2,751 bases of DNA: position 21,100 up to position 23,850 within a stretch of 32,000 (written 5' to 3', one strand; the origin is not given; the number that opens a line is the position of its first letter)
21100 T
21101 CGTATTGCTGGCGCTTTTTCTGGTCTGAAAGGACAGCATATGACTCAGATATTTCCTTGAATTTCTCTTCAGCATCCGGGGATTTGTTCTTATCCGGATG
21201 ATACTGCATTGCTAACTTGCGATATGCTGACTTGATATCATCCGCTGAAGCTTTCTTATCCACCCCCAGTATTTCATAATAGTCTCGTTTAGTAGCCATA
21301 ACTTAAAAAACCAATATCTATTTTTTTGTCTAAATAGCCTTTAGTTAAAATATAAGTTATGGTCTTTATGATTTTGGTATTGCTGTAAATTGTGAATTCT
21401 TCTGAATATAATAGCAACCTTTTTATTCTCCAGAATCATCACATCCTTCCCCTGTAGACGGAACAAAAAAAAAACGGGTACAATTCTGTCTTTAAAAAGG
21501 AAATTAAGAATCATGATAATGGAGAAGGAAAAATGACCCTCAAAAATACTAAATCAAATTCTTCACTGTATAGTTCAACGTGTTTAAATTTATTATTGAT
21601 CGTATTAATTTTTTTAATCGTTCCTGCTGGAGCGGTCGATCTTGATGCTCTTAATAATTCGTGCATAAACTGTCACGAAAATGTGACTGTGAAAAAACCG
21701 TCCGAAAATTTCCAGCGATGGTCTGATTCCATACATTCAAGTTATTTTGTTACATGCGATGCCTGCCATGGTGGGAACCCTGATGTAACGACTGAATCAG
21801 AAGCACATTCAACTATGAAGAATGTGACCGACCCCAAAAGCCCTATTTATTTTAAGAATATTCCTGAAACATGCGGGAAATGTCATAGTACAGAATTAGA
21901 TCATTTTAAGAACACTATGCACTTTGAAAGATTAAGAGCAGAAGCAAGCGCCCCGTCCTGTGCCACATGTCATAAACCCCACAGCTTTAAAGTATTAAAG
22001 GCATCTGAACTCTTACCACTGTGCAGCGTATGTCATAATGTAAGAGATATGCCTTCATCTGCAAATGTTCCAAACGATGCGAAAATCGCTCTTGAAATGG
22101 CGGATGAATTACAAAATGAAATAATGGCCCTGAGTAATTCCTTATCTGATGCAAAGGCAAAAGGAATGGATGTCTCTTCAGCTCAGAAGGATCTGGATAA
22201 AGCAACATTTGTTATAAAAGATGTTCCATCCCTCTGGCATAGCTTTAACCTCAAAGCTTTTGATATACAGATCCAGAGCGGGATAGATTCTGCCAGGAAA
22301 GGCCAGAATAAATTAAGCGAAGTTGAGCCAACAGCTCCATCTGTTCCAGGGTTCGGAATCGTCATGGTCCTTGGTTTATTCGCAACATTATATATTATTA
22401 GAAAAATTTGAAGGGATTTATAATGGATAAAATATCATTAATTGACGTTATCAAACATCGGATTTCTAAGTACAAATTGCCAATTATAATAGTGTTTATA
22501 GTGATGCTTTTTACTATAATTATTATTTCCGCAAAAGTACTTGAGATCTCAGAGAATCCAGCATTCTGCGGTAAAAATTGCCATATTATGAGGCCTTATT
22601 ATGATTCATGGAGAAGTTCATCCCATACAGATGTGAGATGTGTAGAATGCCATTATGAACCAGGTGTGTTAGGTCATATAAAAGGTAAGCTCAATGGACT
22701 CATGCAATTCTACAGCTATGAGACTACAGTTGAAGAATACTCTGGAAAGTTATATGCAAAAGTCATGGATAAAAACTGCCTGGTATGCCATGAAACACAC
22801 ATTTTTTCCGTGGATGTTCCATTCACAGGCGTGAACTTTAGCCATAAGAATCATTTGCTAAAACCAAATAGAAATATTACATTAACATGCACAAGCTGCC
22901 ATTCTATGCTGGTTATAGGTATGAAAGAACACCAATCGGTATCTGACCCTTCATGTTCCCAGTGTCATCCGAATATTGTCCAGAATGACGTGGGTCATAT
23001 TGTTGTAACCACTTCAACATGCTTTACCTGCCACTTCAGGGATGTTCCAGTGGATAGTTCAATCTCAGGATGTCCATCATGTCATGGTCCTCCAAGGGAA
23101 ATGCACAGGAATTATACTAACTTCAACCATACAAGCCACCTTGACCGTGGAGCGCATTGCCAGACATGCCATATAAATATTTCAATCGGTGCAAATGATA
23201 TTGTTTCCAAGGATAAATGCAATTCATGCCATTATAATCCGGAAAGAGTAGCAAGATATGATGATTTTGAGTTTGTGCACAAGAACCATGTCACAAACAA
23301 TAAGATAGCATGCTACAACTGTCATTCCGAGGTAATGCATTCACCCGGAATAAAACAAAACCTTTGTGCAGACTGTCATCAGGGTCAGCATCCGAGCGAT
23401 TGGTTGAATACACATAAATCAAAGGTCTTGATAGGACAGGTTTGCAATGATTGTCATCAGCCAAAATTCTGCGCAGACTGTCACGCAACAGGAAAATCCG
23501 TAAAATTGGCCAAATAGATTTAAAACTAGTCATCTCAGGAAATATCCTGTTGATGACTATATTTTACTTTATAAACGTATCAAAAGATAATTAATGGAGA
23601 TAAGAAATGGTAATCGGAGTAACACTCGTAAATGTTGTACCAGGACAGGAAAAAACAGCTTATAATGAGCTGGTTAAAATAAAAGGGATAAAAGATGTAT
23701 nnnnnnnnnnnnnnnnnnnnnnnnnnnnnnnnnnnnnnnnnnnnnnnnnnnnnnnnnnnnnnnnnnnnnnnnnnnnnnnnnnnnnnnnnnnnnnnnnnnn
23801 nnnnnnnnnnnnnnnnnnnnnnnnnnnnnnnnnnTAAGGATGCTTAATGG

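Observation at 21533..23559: Two-gene module: quinol-dehydrogenase-like 13-haem membrane cytochrome plus lipid-anchored pentahaem partner, a self-contained membrane-to-surface electron conduit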

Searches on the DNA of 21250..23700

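Call 51: search_rna_families(source=window, start=21250, end=23700, threshold=evalue, max_evalue=1)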
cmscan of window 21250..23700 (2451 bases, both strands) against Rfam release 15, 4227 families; matches with E-value up to 1: 0.
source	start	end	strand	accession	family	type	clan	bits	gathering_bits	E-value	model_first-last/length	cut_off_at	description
